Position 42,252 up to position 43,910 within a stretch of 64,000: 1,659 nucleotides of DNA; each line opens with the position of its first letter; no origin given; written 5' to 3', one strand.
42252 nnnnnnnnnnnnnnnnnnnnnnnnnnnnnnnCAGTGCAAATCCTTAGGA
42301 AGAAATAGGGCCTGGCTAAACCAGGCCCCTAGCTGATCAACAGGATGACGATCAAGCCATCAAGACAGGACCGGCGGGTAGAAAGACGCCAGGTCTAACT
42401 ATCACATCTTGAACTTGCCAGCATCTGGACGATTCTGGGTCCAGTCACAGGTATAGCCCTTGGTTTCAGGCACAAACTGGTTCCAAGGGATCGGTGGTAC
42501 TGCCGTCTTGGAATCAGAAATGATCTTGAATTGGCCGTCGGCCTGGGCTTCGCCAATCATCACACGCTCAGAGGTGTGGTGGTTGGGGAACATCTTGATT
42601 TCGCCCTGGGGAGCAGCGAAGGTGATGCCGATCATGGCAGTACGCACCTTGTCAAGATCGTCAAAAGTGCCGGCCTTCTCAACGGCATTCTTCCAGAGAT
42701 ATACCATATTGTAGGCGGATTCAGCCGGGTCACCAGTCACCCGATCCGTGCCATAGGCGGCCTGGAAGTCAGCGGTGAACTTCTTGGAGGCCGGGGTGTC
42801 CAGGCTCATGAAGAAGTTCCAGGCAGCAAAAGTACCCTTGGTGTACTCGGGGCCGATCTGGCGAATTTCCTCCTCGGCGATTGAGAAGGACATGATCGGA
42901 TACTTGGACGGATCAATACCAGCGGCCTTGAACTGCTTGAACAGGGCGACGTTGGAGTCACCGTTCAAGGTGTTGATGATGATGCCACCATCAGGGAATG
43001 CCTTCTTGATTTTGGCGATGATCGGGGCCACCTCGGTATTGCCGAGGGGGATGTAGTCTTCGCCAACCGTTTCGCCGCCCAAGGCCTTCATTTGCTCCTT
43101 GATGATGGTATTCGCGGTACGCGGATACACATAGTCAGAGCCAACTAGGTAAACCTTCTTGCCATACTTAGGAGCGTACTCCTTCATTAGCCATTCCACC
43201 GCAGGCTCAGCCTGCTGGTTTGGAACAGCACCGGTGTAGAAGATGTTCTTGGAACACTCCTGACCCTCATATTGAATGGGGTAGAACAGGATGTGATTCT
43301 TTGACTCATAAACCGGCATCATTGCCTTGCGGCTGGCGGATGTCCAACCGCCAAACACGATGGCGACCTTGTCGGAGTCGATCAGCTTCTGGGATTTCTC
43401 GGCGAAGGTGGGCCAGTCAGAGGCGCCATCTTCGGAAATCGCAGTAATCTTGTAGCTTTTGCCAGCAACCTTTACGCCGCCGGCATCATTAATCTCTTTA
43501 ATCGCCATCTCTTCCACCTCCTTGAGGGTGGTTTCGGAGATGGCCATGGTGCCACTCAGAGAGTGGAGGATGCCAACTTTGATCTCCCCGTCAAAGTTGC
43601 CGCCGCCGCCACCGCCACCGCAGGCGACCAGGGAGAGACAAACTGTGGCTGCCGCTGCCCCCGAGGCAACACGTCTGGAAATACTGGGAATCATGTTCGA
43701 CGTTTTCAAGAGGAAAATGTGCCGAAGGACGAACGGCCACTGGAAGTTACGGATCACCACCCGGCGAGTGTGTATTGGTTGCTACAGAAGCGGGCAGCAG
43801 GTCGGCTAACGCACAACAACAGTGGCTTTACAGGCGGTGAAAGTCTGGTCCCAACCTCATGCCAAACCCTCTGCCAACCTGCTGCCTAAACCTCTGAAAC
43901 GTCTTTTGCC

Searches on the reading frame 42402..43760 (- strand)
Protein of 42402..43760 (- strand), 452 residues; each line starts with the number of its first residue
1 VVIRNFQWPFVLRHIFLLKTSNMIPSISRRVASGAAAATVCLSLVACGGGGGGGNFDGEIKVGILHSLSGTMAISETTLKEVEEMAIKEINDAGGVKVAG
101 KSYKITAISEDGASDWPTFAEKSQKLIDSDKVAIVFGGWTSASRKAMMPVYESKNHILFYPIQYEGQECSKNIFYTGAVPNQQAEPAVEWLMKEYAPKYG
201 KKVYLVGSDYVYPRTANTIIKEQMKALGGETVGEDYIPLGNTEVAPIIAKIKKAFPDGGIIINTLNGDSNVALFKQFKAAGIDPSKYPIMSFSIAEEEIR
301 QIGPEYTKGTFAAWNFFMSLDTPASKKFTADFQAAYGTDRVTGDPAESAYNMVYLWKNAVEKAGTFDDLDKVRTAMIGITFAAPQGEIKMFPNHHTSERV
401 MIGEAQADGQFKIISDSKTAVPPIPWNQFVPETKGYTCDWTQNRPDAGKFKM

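Call 33: search_protein_families(library=pfam, max_evalue=0.00001, proteins=[window:42402-43760:-])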
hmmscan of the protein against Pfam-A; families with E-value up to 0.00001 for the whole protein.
window:42402-43760:- (452 aa): 2 families
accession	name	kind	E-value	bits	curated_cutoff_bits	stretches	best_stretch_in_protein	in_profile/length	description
PF13433.12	Peripla_BP_5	-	3.3e-151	503.9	27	1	60-431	1-362/363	Periplasmic binding protein domain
PF13458.12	Peripla_BP_6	-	1.5e-86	291.6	31.7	1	59-409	1-342/343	Periplasmic binding protein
